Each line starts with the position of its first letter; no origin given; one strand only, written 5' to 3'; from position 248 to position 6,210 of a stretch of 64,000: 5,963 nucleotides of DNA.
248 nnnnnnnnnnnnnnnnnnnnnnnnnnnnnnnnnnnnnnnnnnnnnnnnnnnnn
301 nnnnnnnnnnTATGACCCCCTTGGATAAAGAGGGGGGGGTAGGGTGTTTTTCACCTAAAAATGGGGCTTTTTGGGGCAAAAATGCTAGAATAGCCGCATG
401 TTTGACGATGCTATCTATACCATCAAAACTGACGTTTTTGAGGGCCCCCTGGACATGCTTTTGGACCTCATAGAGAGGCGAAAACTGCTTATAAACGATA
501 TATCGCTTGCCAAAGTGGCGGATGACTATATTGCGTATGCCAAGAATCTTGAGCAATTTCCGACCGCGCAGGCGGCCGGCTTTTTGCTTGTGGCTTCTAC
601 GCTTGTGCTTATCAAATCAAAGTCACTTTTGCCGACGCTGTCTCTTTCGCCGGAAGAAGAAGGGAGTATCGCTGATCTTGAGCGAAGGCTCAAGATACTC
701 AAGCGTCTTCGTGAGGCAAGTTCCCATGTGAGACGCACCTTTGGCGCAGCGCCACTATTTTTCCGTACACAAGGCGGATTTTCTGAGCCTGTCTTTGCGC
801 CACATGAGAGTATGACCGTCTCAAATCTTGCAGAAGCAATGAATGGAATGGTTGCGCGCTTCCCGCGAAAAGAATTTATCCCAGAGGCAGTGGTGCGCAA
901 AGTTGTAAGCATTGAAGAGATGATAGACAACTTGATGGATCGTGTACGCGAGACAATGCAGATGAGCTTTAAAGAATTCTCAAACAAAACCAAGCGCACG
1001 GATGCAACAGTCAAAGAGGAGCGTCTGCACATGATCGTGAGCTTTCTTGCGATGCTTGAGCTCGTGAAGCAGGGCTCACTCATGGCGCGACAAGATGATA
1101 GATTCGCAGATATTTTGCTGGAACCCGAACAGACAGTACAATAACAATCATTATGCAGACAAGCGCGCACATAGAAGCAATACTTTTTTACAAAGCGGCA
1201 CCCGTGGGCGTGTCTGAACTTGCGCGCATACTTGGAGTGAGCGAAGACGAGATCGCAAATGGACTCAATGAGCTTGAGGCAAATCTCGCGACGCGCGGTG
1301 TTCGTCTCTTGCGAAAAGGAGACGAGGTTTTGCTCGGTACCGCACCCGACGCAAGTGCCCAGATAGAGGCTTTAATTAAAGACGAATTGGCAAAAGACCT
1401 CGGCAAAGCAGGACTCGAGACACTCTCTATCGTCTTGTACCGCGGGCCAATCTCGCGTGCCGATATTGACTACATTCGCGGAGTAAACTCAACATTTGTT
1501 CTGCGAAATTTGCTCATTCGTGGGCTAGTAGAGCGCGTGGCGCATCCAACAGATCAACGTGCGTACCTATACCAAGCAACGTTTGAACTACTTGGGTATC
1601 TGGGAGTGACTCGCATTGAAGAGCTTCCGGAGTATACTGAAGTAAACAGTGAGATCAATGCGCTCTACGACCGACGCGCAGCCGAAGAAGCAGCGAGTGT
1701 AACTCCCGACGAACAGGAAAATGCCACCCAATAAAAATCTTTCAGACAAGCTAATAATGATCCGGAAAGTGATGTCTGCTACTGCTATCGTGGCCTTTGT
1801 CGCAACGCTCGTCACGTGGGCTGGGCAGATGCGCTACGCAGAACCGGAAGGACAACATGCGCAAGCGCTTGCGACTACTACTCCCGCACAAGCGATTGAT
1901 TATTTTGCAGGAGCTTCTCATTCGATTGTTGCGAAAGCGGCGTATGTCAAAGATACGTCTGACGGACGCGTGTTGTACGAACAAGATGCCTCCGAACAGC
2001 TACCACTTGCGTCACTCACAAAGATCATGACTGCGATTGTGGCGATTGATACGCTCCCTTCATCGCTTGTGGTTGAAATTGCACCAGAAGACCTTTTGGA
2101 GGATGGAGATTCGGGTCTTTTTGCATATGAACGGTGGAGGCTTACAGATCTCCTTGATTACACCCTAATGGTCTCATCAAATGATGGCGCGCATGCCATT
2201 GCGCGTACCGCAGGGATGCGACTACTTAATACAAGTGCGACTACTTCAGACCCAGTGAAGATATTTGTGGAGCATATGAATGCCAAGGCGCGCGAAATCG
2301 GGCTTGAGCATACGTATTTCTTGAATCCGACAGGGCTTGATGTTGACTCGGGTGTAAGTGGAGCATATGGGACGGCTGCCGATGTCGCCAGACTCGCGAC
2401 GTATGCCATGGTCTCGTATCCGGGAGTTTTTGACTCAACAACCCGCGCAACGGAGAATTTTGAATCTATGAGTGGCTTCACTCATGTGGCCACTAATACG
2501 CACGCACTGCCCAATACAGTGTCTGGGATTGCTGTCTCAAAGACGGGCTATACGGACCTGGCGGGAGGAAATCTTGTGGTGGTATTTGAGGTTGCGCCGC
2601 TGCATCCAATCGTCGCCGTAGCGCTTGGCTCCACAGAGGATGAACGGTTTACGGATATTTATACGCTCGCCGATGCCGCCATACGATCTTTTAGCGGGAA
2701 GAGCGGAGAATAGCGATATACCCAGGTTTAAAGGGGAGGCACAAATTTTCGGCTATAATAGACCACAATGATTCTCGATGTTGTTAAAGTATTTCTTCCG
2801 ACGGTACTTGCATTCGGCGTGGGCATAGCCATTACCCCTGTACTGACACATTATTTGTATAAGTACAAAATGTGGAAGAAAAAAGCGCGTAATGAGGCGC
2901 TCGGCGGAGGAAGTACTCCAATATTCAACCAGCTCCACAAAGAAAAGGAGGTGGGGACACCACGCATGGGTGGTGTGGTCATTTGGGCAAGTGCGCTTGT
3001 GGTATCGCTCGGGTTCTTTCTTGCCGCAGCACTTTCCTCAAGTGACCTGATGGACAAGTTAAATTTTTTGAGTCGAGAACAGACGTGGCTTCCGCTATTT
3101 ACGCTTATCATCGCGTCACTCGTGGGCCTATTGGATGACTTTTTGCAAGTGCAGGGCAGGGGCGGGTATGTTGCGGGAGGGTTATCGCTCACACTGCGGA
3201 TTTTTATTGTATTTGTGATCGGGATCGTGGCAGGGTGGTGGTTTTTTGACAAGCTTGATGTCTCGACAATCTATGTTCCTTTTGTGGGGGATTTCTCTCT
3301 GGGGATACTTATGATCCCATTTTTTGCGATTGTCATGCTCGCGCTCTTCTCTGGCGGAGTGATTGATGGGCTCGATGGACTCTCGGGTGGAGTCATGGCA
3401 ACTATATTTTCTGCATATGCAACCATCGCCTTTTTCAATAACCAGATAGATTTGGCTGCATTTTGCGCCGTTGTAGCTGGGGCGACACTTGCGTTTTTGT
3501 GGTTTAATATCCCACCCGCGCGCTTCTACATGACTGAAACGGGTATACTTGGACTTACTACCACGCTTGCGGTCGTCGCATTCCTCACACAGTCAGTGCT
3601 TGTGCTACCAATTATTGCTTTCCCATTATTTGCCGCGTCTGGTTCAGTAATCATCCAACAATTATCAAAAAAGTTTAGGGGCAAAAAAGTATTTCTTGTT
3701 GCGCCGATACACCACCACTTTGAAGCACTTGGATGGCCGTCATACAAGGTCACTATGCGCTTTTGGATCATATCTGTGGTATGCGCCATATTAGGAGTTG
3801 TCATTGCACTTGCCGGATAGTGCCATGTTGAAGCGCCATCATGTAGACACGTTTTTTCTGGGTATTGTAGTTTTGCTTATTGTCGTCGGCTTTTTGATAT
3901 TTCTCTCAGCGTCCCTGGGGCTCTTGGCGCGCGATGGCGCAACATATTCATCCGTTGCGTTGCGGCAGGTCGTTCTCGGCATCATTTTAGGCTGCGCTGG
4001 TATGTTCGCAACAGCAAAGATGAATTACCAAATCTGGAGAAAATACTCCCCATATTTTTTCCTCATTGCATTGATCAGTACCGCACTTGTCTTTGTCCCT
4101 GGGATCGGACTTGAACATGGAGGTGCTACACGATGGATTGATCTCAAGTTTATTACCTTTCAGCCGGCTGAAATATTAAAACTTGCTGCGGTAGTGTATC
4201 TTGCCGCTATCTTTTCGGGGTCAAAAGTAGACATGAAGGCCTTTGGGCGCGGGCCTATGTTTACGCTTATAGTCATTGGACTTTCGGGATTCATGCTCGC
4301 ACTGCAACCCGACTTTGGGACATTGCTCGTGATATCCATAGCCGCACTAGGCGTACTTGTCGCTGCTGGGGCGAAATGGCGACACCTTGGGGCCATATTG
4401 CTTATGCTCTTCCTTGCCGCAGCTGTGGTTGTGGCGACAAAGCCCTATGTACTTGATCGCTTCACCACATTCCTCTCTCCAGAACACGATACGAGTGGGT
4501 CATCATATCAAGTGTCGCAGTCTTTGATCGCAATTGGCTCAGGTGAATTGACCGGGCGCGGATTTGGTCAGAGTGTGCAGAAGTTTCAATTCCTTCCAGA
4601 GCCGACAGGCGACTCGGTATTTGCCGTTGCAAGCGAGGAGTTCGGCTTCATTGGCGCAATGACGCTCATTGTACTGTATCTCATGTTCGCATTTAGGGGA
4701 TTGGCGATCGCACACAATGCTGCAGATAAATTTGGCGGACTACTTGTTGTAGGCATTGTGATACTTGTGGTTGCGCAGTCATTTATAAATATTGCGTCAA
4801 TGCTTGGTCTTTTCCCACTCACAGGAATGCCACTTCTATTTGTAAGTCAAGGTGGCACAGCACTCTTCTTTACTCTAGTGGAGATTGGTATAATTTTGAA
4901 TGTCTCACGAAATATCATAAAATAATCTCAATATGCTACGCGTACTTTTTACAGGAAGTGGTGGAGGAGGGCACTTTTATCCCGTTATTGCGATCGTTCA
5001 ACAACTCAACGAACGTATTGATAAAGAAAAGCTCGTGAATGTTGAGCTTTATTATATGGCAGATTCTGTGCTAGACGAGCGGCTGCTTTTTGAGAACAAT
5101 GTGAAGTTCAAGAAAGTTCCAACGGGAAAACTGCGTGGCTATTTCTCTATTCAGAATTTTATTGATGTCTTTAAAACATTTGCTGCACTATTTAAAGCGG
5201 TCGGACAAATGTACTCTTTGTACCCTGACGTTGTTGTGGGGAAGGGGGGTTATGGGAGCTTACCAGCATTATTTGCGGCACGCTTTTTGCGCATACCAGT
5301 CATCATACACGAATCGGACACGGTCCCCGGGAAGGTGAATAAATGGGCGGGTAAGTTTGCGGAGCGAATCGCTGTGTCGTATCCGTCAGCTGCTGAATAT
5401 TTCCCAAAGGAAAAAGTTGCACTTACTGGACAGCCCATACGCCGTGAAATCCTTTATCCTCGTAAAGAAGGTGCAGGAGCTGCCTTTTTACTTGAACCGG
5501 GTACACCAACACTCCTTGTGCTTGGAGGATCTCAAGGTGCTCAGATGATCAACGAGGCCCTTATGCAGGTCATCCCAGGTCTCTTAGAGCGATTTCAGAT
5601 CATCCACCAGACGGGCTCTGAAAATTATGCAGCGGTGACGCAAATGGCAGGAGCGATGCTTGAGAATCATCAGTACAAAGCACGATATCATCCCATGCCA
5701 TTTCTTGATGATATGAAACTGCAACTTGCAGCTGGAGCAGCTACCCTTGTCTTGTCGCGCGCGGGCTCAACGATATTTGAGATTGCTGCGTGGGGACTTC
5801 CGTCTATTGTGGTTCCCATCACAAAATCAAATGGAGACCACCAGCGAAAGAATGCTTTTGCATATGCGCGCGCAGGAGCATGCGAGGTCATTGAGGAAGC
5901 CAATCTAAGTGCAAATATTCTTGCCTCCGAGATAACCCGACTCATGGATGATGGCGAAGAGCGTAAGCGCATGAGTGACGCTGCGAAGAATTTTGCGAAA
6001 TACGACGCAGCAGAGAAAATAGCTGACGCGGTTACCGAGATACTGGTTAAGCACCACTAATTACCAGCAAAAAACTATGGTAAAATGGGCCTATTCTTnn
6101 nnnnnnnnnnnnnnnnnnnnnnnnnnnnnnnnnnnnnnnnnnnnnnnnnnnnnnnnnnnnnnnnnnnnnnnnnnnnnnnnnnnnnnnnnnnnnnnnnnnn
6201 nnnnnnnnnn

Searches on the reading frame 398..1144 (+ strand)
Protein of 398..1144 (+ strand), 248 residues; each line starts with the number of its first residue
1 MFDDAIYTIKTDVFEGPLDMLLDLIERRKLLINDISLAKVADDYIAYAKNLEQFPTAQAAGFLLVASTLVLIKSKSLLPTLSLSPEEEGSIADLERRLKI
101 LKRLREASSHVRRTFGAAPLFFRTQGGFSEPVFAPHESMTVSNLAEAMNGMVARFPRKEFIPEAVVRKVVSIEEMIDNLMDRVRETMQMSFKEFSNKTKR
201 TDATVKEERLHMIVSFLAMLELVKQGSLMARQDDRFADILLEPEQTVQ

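Call 20: search_protein_families(library=pfam, proteins=[window:398-1144:+])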
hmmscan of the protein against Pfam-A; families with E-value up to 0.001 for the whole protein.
window:398-1144:+ (248 aa): 1 family
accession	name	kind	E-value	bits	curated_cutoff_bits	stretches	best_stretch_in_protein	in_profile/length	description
PF02616.19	SMC_ScpA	-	4.6e-16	60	24.6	1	24-239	1-227/232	Segregation and condensation protein ScpA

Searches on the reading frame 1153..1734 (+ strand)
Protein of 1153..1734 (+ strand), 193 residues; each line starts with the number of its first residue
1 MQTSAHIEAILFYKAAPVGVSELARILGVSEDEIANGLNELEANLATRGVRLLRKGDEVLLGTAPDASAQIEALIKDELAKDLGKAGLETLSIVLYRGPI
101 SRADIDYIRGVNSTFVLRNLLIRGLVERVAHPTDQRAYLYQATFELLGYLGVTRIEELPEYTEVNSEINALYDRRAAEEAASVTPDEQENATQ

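Call 20: search_protein_families(library=pfam, proteins=[window:1153-1734:+])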
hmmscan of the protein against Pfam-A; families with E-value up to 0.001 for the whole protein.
window:1153-1734:+ (193 aa): 2 families
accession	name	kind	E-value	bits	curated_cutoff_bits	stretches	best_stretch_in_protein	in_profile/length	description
PF04079.22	SMC_ScpB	-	3.6e-37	127.8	27.4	1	6-160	2-159/160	Segregation and condensation complex subunit ScpB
PF12802.13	MarR_2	-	0.00018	22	27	0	117-137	41-61/61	MarR family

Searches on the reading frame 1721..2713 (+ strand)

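Call 20: search_protein_families(library=pfam, proteins=[window:1721-2713:+])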
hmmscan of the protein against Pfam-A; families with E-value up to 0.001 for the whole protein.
window:1721-2713:+ (330 aa): 2 families
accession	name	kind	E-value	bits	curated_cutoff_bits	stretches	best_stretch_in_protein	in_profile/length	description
PF00768.25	Peptidase_S11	-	3.9e-33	115.4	27.6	1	66-288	7-222/239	D-alanyl-D-alanine carboxypeptidase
PF02113.21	Peptidase_S13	-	0.00045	19.5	22.8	1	73-112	20-59/444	D-Ala-D-Ala carboxypeptidase 3 (S13) family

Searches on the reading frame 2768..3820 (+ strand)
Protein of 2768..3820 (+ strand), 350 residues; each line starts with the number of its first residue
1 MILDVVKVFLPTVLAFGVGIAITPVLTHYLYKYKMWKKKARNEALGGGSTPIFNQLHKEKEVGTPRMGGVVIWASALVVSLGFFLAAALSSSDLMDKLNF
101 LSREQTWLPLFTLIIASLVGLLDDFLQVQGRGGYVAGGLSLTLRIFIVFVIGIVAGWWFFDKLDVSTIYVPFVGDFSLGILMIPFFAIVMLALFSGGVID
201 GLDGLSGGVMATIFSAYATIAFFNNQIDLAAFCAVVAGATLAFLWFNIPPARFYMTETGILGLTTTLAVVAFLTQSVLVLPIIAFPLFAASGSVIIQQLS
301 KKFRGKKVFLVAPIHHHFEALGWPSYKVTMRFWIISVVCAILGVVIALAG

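Call 20: search_protein_families(library=pfam, proteins=[window:2768-3820:+])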
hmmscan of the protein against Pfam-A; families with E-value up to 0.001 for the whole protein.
window:2768-3820:+ (350 aa): 1 family
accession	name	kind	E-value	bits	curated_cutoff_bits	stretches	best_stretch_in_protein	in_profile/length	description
PF00953.26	Glycos_transf_4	-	2e-18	67.3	27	1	109-273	4-158/160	Glycosyl transferase family 4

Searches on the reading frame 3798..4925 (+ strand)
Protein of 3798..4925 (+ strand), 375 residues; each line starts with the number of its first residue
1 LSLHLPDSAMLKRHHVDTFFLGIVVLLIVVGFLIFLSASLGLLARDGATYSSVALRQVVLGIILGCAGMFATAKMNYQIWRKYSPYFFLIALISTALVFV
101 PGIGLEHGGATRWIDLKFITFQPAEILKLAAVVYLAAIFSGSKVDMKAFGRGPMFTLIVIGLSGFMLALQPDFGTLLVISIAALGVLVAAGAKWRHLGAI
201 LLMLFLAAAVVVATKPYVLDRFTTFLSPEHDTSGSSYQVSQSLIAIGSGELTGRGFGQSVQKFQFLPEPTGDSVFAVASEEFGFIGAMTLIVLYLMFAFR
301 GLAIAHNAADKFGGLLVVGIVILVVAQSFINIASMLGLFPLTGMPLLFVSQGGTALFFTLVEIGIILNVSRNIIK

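Call 20: search_protein_families(library=pfam, proteins=[window:3798-4925:+])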
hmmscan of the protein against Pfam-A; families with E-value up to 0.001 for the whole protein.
window:3798-4925:+ (375 aa): 1 family
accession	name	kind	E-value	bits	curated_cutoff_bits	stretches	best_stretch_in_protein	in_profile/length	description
PF01098.24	FTSW_RODA_SPOVE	-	1.1e-93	314.5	26.4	1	20-372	4-353/356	Cell cycle protein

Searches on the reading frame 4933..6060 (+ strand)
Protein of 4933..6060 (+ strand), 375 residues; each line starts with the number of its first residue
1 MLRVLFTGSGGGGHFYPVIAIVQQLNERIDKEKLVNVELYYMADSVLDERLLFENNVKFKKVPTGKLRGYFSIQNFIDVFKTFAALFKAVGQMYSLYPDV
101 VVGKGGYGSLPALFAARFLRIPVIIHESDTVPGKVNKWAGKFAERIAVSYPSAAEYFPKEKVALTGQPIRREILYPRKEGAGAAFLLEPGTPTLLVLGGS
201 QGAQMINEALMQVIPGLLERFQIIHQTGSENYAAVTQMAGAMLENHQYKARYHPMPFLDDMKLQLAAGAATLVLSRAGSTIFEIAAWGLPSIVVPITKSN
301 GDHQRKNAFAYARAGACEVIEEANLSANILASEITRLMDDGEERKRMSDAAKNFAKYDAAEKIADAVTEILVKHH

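Call 20: search_protein_families(library=pfam, proteins=[window:4933-6060:+])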
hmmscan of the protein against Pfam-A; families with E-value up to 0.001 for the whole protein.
window:4933-6060:+ (375 aa): 2 families
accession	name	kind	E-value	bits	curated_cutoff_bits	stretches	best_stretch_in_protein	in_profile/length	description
PF04101.22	Glyco_tran_28_C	-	6.9e-35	121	22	1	193-362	1-165/166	Glycosyltransferase family 28 C-terminal domain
PF03033.26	Glyco_transf_28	-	1.6e-30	106.5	26.2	1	4-147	1-138/139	Glycosyltransferase family 28 N-terminal domain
